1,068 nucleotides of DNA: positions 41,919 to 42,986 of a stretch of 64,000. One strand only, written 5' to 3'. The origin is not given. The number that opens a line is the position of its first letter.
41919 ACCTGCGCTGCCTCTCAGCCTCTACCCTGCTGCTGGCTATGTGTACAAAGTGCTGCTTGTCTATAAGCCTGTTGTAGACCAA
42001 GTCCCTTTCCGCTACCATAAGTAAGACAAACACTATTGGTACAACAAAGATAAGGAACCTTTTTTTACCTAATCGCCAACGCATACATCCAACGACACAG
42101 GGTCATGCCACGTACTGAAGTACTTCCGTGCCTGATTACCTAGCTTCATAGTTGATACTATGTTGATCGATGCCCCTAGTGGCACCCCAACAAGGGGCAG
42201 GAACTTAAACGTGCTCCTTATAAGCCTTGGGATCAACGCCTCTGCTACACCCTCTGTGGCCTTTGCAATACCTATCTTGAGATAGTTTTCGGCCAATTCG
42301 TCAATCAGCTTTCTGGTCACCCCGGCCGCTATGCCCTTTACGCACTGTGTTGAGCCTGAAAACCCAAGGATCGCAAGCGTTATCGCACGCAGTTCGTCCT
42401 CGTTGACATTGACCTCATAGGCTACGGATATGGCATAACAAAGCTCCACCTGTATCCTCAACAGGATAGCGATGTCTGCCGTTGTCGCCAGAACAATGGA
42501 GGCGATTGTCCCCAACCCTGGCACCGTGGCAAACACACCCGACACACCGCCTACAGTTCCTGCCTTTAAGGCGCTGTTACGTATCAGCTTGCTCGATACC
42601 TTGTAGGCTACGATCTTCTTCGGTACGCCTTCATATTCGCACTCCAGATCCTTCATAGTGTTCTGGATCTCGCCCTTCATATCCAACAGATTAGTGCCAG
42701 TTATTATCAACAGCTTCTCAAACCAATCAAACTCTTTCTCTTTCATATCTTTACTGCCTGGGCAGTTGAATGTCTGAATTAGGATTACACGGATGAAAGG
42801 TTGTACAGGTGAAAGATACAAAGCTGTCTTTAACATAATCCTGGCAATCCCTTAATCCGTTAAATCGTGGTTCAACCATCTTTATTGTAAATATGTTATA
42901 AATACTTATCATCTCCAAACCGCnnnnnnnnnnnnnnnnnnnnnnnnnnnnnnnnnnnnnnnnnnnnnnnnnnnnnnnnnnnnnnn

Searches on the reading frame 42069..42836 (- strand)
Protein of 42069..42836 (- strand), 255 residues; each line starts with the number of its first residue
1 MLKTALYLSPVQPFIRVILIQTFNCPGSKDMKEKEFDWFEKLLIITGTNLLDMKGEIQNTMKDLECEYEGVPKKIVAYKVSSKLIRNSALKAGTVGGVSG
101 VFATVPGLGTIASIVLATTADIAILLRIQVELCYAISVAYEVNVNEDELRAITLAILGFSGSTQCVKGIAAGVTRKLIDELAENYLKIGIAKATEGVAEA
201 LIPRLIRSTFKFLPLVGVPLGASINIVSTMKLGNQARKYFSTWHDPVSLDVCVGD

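Call 67: search_protein_families(library=pfam, proteins=[window:42069-42836:-], max_evalue=0.00001)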
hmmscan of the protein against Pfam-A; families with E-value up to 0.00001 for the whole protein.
window:42069-42836:- (255 aa): 1 family
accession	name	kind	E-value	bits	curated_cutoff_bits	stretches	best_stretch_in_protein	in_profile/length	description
PF12787.12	EcsC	-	9.3e-10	39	30.4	1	97-240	92-235/240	EcsC protein family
